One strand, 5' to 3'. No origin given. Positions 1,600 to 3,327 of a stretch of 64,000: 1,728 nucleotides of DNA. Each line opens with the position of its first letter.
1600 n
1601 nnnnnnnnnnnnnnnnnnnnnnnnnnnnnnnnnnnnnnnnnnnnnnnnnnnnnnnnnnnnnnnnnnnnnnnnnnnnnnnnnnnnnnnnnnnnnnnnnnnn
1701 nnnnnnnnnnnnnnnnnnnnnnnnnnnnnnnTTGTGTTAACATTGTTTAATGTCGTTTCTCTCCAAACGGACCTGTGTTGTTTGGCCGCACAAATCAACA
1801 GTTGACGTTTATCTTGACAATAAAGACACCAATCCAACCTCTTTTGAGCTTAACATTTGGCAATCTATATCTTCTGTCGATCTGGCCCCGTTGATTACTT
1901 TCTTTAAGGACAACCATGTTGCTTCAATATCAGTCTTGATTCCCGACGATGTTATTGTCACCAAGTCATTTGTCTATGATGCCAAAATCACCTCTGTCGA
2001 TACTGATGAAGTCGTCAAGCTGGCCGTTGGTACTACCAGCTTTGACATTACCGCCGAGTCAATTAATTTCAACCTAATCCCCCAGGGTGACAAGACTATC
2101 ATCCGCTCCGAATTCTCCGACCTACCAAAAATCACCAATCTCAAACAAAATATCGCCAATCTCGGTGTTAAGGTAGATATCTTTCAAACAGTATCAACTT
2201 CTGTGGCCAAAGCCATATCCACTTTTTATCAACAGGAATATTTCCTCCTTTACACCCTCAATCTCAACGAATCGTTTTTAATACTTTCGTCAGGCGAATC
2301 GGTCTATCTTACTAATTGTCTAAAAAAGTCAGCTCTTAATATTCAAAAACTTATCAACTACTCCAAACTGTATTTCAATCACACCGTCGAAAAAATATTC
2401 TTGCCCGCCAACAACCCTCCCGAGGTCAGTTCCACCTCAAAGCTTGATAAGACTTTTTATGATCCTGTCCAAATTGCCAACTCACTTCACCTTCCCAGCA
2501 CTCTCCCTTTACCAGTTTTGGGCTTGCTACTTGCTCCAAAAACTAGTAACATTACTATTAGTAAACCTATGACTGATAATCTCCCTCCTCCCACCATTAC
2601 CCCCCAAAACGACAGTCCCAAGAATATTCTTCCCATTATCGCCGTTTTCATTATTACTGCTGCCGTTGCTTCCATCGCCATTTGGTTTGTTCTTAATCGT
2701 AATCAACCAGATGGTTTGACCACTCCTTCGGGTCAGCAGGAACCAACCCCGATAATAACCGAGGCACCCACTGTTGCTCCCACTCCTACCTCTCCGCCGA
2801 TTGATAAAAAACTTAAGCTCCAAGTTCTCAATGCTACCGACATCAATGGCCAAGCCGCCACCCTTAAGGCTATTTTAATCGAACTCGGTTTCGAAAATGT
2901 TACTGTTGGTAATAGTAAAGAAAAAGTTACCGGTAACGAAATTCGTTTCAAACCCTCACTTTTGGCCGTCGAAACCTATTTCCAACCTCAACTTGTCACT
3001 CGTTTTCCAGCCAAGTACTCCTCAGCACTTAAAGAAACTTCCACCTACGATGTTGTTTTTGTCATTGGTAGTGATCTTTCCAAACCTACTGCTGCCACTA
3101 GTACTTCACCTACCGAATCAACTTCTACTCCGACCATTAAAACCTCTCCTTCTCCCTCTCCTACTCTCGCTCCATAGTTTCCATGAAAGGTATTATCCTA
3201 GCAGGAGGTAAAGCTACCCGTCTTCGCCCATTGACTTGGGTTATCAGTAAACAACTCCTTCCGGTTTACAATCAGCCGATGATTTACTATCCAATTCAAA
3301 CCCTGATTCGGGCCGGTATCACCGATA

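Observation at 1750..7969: dTDP-rhamnose pathway and cell-envelope genes inserted into the str operon between rpsG and fusA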

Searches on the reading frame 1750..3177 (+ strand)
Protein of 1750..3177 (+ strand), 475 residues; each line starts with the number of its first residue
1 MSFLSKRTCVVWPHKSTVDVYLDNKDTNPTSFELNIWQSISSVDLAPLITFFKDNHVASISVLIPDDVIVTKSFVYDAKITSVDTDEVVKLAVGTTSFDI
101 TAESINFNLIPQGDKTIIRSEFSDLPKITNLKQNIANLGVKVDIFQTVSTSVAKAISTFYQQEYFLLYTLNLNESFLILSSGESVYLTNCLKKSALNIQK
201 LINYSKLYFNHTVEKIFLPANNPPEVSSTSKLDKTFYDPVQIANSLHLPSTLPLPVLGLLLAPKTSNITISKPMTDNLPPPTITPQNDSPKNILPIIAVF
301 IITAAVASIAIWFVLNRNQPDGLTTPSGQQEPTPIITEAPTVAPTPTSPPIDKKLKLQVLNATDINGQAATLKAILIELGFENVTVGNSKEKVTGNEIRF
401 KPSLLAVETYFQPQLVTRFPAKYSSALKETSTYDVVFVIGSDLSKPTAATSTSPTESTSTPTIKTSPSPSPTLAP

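Call 3: search_protein_families(library=pfam, proteins=[window:1750-3177:+], max_evalue=0.01)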
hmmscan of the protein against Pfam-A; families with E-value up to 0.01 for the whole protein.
window:1750-3177:+ (475 aa): 1 family
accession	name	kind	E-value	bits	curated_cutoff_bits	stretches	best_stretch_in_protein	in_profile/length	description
PF13399.11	LytR_C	-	1.4e-07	32.8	22.2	1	355-442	2-85/86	LytR cell envelope-related transcriptional attenuator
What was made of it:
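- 1750..3177 (+): Lineage-specific bitopic membrane protein. Cytoplasmic actin-like domain (about 4-265), TM helix 294-316, Pro/Thr linker, extracellular LytR_C domain (355-445), Ser/Thr/Pro tail. Pfam (call 3).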

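Call 4: search_protein_families(library=ncbifam, proteins=[window:1750-3177:+], max_evalue=0.01)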
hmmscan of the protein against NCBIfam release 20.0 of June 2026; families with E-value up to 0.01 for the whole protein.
window:1750-3177:+ (475 aa): 1 family
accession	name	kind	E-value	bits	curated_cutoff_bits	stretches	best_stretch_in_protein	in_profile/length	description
NF035953.1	integrity_Cei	equivalog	3.5e-06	26.9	150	1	291-386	10-114/212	envelope integrity protein Cei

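Call 24: find_homologous_proteins(query=A1, max_evalue=0.00001)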
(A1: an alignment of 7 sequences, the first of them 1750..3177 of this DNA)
Query A1 (7 sequences) (475 aa, profile of the alignment): 291 proteins with E <= 0.00001 among 8000 candidates; the best 120 are listed.
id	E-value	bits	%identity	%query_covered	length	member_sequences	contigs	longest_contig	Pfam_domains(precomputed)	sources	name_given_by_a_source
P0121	1.5e-219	748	46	95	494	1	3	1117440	PF13399.12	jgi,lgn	jgi:hypothetical protein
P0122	5.2e-215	733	100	100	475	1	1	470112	PF13399.12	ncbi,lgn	-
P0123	1.1e-205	702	59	93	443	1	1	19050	PF13399.12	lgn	-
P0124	5.4e-204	696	36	100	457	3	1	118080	PF13399.12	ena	-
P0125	1.2e-199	682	41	93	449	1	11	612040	PF13399.12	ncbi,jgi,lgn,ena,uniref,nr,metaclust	ncbi:MAG: hypothetical protein US68_C0008G0015 [Candidatus Shapirobacteria bacterium GW2011_GWE1_38_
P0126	3.5e-198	677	40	100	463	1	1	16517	PF13399.12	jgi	jgi:hypothetical protein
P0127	9.4e-194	663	38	97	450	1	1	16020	PF13399.12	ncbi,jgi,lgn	ncbi:MAG: LytR C-terminal domain-containing protein [Candidatus Shapirobacteria bacterium]|jgi:hypot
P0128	3.6e-193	661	41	100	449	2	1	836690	PF13399.12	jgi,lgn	jgi:hypothetical protein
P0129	2.3e-192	658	47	97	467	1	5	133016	PF13399.12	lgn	-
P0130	1.7e-191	655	43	93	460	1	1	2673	PF13399.12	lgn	-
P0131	2.2e-191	655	46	95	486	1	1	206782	PF13399.12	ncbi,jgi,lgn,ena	ncbi:MAG: LytR C-terminal domain-containing protein [Candidatus Shapirobacteria bacterium]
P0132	2.6e-191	655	50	93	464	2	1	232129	PF13399.12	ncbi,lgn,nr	ncbi:MAG: LytR C-terminal domain-containing protein [Candidatus Shapirobacteria bacterium]|nr:LytR C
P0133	3.3e-191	654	39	100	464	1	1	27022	PF13399.12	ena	-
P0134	7.9e-191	653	47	100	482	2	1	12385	PF13399.12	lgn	-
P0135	1.4e-190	652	47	99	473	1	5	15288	PF13399.12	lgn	-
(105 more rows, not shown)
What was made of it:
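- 1750..3177 (+): The family has 291 members, and nearly all named ones are Shapirobacteria (call 24).
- The full-length LytR_C protein family has 291 members, and all but two of the named ones are Shapirobacteria (call 24).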

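Call 42: predict_structure(alignment_id=A2)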
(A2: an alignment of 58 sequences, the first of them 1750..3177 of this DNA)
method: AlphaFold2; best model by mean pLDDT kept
length: 475 residues; sequences in the alignment: 58
mean_pLDDT: 81.7   pTM: 0.57
mean pLDDT of the five models: 81.7, 80.7, 79.2, 79.2, 77.8
residues with pLDDT >= 90: 295; 70-90: 77; 50-70: 20; < 50: 83
segments of 3 or more residues with pLDDT < 50: 1-3, 266-291, 318-343, 449-475
pLDDT, mean of each block of 10 residues (from residue 1): 68 96 81 96 96 93 96 96 95 91 95 95 97 96 96 96 95 92 95 76 92 96 86 95 92 93 52 34 37 73 87 69 36 41 58 94 91 95 95 93 92 92 94 96 67 35 35 37
secondary structure, 60 per line:
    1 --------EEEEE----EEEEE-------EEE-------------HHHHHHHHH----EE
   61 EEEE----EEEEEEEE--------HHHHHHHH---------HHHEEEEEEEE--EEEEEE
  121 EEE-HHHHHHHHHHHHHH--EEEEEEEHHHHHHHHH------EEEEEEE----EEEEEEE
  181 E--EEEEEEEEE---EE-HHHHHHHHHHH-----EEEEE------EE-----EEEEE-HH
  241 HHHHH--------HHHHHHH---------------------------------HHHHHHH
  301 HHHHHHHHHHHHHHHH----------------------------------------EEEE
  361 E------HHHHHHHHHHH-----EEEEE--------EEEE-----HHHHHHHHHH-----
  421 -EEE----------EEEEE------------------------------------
elements in order: E9-13 E18-22 E30-32 H46-54 E59-64 E69-76 H85-92 E105-112 E115-123 H125-138 E141-147 H148-156 E163-169 E174-181 E184-192 H199-209 E215-219 E233-237 H239-245 H254-260 H294-316 E357-361 H368-378 E384-388 E397-400 H406-415 E422-424 E435-439
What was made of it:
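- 1750..3177 (+): AlphaFold2 model, pLDDT 81.7 (call 42).
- On LytR_C domain proteins: The domain is well folded in the model (call 42).
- Checked: The model shows one TM helix at 294-316 (call 42).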

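Call 45: fold_search(model_id=the predicted structure, library=pdb)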
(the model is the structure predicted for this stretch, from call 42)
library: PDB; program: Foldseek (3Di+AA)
matches with E <= 10: 1490; with E <= 0.001: 230
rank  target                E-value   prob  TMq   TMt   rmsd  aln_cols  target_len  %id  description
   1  5eoy_B                5.7e-11  1.00  0.30  0.38  11.5       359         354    8  Pseudomonas aeruginosa SeMet-PilM bound to ADP (released 2016-04-27)
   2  5eq6_A                8.2e-11  1.00  0.27  0.34  12.4       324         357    9  Pseudomonas aeruginosa PilM bound to AMP-PNP (released 2016-04-27)
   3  5eq6_B                1.2e-10  1.00  0.29  0.37  11.0       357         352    9  Pseudomonas aeruginosa PilM bound to AMP-PNP (released 2016-04-27)
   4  5eox_B                1.9e-10  1.00  0.25  0.32  12.4       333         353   10  Pseudomonas aeruginosa PilM bound to ADP (released 2016-04-27)
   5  5eoy_A                2.9e-10  1.00  0.31  0.39   9.3       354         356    8  Pseudomonas aeruginosa SeMet-PilM bound to ADP (released 2016-04-27)
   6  2ych_A                5.9e-10  1.00  0.29  0.39   8.9       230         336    9  PilM-PilN type IV pilus biogenesis complex (released 2011-05-11)
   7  7q6i_D                6.3e-10  1.00  0.25  0.31  11.2       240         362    9  Vibrio maritimus FtsA 1-396 ATP and FtsN 1-29, bent tetramers in double filament arrangement (released 2022-09-21)
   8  5eox_A                6.7e-10  1.00  0.26  0.32  14.3       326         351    8  Pseudomonas aeruginosa PilM bound to ADP (released 2016-04-27)
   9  3hrg                  8.5e-10  1.00  0.29  0.47   9.3       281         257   11  Crystal structure of Bacteroides thetaiotaomicron BT_3980, protein with actin-like ATPase fold and unknown function (NP_ (released 2009-06-23)
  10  1yf5                  1.1e-09  1.00  0.33  0.58   5.9       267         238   13  Cyto-Epsl: The Cytoplasmic Domain Of Epsl, An Inner Membrane Component Of The Type II Secretion System Of Vibrio Cholera (released 2005-05-03)
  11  5eou_B                1.7e-09  1.00  0.31  0.40   8.9       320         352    8  Pseudomonas aeruginosa PilM:PilN1-12 bound to ATP (released 2016-04-27)
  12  7q6i_B                2.3e-09  1.00  0.25  0.30  11.3       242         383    9  Vibrio maritimus FtsA 1-396 ATP and FtsN 1-29, bent tetramers in double filament arrangement (released 2022-09-21)
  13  3wt0_D                5.1e-09  1.00  0.25  0.30   8.3       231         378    6  Crystal Structure Analysis of Cell Division Protein (released 2015-04-29)
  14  7q6d                  5.4e-09  1.00  0.25  0.30  10.8       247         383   11  E. coli FtsA 1-405 ATP 3 Ni (released 2022-09-21)
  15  5eou_A                5.7e-09  1.00  0.29  0.39  11.0       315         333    8  Pseudomonas aeruginosa PilM:PilN1-12 bound to ATP (released 2016-04-27)
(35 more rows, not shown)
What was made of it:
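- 1750..3177 (+): Foldseek: PilM 5eoy E 5.7e-11, FtsA, EpsL/GspL 1yf5 TMt 0.58 (call 45).
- On LCP (LytR-CpsA-Psr) glycopolymer ligases: The structure model shows an actin-like domain, a TM helix and LytR_C, and nothing else (calls 42, 45).
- On PilM / GspL / FtsA actin-like scaffold proteins: Foldseek: 5eoy_B E 5.7e-11; 1yf5 TMt 0.58, rmsd 5.9; FtsA 7q6i E 6e-10 (call 45). Identity to the structural matches is 6-13% (call 45).
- Closest known: GspL/EpsL, PilM. Same: The bitopic layout resembles GspL (call 45).
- PilM, FtsA and GspL for the membrane protein (call 45). The overall layout (cytoplasmic actin-like domain, one TM helix, outer alpha/beta domain) is that of GspL and of PilM-PilN pairs (call 45).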
